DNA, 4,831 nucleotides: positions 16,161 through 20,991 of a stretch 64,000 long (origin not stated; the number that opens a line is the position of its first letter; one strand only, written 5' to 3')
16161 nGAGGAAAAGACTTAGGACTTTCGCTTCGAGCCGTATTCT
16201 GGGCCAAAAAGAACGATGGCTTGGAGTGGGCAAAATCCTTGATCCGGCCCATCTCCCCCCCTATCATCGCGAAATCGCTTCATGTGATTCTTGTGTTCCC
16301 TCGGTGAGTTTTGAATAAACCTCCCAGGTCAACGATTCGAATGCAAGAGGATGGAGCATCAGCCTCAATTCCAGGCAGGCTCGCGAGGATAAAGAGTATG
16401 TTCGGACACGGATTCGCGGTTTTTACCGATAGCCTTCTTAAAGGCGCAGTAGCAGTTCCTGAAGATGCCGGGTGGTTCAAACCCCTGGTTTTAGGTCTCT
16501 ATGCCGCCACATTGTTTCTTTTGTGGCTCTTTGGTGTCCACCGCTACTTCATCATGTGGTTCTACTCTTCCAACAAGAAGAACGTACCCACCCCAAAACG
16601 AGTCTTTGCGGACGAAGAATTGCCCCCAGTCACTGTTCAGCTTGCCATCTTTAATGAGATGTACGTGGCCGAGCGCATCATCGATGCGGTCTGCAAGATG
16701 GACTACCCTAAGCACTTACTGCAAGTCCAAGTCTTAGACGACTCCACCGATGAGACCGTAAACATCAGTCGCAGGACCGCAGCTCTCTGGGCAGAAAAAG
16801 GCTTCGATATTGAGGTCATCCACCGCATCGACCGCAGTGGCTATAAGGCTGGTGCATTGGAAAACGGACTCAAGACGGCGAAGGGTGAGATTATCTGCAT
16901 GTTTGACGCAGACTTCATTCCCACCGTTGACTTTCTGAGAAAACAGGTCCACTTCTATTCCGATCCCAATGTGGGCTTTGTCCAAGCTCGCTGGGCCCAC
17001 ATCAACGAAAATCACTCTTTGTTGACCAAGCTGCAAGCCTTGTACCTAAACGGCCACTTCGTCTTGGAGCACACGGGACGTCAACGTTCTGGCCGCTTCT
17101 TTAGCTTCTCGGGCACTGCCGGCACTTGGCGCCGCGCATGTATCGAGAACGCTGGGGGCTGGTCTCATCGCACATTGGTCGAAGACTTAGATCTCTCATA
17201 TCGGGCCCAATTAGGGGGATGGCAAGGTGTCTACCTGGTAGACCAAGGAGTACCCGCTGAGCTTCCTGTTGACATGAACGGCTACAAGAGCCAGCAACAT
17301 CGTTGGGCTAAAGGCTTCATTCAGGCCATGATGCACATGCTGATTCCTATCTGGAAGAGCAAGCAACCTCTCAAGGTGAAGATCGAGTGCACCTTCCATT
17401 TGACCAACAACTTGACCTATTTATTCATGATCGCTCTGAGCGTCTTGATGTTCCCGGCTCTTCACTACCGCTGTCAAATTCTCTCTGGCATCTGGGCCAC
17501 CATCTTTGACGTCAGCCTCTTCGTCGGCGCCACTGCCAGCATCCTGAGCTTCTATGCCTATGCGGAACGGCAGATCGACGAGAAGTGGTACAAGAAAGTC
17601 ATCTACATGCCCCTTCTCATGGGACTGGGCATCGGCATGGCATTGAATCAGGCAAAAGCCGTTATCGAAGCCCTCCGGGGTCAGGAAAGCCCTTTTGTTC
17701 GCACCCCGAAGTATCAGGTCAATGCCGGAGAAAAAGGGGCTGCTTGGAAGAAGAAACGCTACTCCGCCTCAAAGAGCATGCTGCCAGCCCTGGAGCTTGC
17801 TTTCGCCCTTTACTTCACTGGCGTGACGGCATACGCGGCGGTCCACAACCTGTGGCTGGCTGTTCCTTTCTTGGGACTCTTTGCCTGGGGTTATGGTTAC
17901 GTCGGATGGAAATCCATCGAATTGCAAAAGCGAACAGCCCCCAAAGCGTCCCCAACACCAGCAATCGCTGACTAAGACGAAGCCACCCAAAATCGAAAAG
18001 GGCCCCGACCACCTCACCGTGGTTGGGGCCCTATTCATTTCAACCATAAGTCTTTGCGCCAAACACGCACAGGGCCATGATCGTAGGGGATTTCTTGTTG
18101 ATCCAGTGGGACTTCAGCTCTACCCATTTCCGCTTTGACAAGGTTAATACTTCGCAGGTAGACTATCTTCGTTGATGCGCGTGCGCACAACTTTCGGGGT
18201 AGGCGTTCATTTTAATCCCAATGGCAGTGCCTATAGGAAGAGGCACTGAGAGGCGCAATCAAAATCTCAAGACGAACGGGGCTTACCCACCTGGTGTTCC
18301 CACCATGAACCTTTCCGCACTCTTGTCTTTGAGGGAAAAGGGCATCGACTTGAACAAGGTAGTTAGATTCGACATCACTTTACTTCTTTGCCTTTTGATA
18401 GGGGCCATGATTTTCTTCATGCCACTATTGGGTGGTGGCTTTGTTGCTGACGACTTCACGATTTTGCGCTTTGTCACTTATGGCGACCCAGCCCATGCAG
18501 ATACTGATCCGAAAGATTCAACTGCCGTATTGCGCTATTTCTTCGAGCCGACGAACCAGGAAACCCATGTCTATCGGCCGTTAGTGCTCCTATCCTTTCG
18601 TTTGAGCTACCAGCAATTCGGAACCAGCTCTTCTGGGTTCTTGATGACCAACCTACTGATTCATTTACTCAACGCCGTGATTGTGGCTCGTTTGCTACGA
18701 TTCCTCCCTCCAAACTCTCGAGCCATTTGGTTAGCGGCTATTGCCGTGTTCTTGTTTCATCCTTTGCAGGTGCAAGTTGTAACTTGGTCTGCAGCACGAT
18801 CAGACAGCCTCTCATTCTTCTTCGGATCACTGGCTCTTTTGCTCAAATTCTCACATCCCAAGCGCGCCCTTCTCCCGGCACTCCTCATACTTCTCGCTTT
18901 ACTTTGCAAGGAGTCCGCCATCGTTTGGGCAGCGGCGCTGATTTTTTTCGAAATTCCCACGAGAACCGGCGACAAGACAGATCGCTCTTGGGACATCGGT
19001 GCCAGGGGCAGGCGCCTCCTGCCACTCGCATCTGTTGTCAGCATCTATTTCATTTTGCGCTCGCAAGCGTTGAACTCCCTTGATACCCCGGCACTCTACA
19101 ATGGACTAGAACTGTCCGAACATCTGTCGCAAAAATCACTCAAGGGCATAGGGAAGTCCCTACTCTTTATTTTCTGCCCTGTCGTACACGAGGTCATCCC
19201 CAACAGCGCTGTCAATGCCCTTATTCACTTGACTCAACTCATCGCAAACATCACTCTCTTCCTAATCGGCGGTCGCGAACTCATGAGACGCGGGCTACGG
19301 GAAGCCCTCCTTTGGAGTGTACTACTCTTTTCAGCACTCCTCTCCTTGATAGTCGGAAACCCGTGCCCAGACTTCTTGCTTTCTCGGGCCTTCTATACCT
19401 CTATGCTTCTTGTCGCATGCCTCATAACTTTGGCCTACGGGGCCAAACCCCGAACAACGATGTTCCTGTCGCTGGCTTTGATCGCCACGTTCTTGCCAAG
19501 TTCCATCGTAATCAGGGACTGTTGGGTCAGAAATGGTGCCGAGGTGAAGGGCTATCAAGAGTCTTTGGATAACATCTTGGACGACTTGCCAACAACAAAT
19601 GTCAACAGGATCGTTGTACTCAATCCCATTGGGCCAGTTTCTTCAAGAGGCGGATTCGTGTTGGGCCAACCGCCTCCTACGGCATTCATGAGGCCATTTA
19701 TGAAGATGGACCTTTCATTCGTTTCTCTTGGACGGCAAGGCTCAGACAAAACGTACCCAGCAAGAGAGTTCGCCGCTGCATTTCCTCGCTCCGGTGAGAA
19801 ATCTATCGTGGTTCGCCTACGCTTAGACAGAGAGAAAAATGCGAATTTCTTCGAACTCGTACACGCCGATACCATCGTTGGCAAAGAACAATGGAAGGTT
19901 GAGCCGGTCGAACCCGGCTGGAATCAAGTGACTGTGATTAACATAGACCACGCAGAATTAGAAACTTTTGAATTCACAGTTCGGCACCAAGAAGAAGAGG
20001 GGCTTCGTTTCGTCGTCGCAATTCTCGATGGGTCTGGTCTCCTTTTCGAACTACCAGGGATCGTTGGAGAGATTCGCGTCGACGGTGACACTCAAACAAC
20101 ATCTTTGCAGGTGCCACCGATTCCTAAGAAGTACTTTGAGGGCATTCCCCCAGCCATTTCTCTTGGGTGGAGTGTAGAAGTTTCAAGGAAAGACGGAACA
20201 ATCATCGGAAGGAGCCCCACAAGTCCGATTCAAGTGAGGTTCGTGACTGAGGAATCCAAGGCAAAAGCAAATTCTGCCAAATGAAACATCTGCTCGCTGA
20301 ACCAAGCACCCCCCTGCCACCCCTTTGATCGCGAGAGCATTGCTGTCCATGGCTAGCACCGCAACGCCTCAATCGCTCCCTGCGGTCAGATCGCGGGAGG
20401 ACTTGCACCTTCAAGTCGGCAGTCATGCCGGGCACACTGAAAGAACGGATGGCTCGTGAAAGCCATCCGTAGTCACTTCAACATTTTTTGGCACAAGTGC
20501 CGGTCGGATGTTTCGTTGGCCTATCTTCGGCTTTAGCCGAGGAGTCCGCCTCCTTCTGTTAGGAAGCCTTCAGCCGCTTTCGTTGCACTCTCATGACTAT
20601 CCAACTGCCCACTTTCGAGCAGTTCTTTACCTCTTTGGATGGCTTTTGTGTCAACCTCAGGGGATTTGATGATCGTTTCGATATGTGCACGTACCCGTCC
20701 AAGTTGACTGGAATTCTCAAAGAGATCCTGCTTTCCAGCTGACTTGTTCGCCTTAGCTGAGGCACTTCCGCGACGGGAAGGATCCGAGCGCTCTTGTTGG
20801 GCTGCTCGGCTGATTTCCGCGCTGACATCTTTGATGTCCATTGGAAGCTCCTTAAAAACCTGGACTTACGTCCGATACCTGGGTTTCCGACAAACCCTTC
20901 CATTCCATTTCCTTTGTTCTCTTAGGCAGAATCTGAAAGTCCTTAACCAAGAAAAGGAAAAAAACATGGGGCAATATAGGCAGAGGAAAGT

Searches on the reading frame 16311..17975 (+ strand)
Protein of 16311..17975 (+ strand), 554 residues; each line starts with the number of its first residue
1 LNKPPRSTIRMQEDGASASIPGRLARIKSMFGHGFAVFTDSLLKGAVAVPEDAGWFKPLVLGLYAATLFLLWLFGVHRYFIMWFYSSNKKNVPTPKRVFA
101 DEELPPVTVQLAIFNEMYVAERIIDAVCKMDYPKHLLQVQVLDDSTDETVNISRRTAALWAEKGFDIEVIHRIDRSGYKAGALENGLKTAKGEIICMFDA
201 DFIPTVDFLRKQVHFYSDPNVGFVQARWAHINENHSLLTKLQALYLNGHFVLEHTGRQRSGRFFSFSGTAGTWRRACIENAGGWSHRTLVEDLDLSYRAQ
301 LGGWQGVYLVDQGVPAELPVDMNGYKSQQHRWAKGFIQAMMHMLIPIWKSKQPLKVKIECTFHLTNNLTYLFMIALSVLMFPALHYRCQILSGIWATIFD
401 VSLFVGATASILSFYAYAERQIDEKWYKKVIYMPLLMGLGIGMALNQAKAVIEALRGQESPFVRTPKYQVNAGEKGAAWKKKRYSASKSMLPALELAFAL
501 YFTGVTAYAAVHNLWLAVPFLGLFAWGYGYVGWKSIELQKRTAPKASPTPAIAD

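Call 5: search_protein_families(library=pfam, proteins=[window:16311-17975:+], max_evalue=1)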
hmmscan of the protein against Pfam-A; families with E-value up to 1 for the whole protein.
window:16311-17975:+ (554 aa): 6 families
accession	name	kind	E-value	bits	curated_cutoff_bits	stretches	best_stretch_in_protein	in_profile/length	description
PF13641.12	Glyco_tranf_2_3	-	2e-21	77.5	27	1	105-335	1-230/230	Glycosyltransferase like family 2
PF13632.12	Glyco_trans_2_3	-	1.4e-18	67.8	27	1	194-406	1-192/198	Glycosyl transferase family group 2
PF00535.33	Glycos_transf_2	-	6e-16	59.3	23.3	1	112-244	5-131/168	Glycosyl transferase family 2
PF13506.12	Glyco_transf_21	-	3.1e-07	30.4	21.7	1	178-334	17-174/174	Glycosyl transferase family 21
PF03552.20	Cellulose_synt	-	0.00094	18.3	24.7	1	283-384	416-517/722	Cellulose synthase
PF10111.15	Glyco_tranf_2_2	-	0.2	11.5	27.3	1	117-251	13-147/276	Glycosyltransferase like family 2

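Call 6: search_protein_families(library=ncbifam, proteins=[window:16311-17975:+], max_evalue=1)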
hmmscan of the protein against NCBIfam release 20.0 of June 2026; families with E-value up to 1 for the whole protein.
window:16311-17975:+ (554 aa): 19 families
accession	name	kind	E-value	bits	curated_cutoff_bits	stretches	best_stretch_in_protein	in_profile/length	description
TIGR03937.1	PgaC_IcaA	equivalog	5.1e-32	111.3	422.3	1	63-431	7-362/407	poly-beta-1,6-N-acetyl-D-glucosamine synthase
TIGR03030.1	CelA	equivalog_domain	2.3e-31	108.5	699.1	1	63-386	89-423/714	UDP-forming cellulose synthase catalytic subunit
NF008558.0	PRK11498.1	equivalog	6.5e-19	67.3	992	1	71-339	243-504/872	UDP-forming cellulose synthase catalytic subunit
TIGR03111.1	glyc2_xrt_Gpos1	hypoth_equivalog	1e-15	57.5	363.95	1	97-439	41-391/439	TIGR03111 family XrtG-associated glycosyltransferase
TIGR03965.1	mycofact_glyco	equivalog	3.9e-15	55.7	280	1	99-308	68-272/467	mycofactocin biosynthesis glycosyltransferase MftF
TIGR04242.1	nodulat_NodC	equivalog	1e-10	41.2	550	1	83-336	26-284/395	chitooligosaccharide synthase NodC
TIGR03472.1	HpnI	equivalog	9.2e-10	37.9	310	1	97-304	33-240/373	bacteriohopanetetrol glucosamine biosynthesis glycosyltransferase HpnI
NF041865.1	EpsU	equivalog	5.7e-09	35.5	700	1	80-418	18-343/394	exopolysaccharide biosynthesis GT2 family glycosyltransferase EpsU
NF053846.1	glyco_with_XrtP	equivalog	6.4e-09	35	520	1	282-440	245-406/440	XrtP-associated glycosyltransferase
TIGR03469.1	HpnB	hypoth_equivalog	1.1e-06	27.9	379.25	1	72-214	12-158/386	hopene-associated glycosyltransferase HpnB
NF047683.1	TeichurnBiosyTuaG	equivalog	5.1e-06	26.3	400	1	105-241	6-136/252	teichuronic acid biosynthesis protein TuaG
NF041875.1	EPS_EpsD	equivalog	1.2e-05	25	370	1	109-304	3-194/325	exopolysaccharide biosynthesis glycosyltransferase EpsD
NF053739.1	GlytfEpsEBac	equivalog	2.1e-05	23.7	450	1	105-217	1-108/265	glycosyltransferase EpsE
NF010496.0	PRK13915.1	equivalog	0.00019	20.6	262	1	103-228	29-155/307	glucosyl-3-phosphoglycerate synthase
TIGR04283.1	glyco_like_mftF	equivalog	0.00062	19.4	182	1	113-300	7-170/221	TIGR04283 family arsenosugar biosynthesis glycosyltransferase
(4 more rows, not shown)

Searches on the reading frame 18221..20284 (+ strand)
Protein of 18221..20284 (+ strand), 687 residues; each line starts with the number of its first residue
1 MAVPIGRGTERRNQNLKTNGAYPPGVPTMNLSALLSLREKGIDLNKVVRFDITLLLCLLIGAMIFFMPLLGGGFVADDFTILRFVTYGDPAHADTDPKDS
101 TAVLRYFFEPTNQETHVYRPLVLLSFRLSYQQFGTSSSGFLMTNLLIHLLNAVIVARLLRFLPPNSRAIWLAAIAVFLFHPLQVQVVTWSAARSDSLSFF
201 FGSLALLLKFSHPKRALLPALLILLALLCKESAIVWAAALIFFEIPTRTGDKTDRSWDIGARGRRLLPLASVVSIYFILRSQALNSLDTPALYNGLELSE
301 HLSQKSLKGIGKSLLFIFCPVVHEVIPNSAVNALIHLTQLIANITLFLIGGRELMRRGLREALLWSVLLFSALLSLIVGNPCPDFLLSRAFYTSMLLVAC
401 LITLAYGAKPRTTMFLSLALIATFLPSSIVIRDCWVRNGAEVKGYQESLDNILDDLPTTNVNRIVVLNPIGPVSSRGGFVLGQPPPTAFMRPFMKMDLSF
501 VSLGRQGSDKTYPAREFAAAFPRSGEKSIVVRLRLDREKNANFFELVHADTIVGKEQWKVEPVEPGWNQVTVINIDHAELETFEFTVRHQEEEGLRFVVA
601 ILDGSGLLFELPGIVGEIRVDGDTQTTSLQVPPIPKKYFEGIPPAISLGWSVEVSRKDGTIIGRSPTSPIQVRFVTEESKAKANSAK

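Call 5: search_protein_families(library=pfam, proteins=[window:18221-20284:+], max_evalue=1)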
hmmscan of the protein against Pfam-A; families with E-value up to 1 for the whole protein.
window:18221-20284:+ (687 aa): 0 families

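Call 6: search_protein_families(library=ncbifam, proteins=[window:18221-20284:+], max_evalue=1)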
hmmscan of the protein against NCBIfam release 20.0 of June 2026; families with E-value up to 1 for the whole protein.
window:18221-20284:+ (687 aa): 1 family
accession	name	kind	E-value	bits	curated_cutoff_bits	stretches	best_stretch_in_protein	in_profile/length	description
NF046093.1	AZOBR_p60025_fam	subfamily_domain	1.3e-05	24.6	150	1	132-246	105-213/232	AZOBR_p60025 family cell surface glycopolymer formation protein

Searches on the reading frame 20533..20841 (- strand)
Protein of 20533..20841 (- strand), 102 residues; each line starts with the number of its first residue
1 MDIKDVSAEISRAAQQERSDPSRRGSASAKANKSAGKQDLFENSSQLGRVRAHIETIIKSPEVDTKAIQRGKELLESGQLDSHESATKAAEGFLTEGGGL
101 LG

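Call 63: search_protein_families(library=pfam, proteins=[window:20533-20841:-], max_evalue=1)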
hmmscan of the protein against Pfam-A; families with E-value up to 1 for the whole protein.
window:20533-20841:- (102 aa): 1 family
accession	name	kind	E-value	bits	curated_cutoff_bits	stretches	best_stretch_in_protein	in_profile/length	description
PF12922.13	Cnd1_N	-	0.29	11.4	27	1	12-59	59-104/164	non-SMC mitotic condensation complex subunit 1, N-term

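Call 65: search_solved_structures(query=A8, max_evalue=10, show_alignments=2)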
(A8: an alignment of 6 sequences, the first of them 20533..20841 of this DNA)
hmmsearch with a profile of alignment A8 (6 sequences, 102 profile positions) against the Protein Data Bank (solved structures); distinct sequences matched with E-value up to 10: 2.
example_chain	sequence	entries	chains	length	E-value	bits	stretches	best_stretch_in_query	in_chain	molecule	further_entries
3ieg_A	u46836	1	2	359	0.26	14.8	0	60-85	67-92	DnaJ homolog subfamily C member 3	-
2y4t_A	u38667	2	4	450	0.75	13.3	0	60-85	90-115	DNAJ HOMOLOG SUBFAMILY C MEMBER 3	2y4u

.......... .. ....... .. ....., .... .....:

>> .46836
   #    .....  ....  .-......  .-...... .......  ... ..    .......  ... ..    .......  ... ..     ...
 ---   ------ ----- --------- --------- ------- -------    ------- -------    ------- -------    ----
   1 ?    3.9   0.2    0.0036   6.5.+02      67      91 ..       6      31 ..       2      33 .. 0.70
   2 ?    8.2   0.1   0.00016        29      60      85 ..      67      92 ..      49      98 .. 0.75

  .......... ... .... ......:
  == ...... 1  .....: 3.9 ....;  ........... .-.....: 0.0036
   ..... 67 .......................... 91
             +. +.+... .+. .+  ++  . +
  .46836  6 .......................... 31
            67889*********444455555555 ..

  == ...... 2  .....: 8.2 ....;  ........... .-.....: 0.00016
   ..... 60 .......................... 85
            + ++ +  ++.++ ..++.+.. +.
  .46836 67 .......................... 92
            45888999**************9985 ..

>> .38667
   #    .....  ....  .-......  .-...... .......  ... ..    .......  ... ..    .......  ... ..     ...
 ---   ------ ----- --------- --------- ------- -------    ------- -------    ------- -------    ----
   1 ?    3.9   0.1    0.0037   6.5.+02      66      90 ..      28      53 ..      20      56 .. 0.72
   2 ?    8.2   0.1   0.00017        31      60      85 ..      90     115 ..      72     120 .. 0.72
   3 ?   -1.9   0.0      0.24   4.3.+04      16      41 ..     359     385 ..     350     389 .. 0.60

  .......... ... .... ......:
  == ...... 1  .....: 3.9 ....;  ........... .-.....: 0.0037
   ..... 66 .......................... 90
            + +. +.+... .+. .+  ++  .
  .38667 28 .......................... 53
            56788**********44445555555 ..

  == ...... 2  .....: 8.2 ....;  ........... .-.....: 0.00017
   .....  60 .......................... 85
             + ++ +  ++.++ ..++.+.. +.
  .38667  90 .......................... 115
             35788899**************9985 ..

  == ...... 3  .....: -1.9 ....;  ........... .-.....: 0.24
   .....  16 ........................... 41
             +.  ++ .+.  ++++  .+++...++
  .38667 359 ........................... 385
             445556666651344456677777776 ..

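Call 66: search_protein_families(library=ncbifam, alignment_id=A8, max_evalue=1)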
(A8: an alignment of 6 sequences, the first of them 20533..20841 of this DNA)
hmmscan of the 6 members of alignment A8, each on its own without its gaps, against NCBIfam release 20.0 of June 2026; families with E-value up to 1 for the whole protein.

A. member 1, window:20533-20841:- (102 aa): 1 family
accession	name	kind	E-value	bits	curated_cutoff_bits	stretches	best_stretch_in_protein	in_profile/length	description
TIGR03824.1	FlgM_jcvi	equivalog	0.00041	21.1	40.75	1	8-81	10-83/98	flagellar biosynthesis anti-sigma factor FlgM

B. families by the number of members that match (of 6 scanned): 1 family
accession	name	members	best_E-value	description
TIGR03824.1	FlgM_jcvi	6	0.00031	flagellar biosynthesis anti-sigma factor FlgM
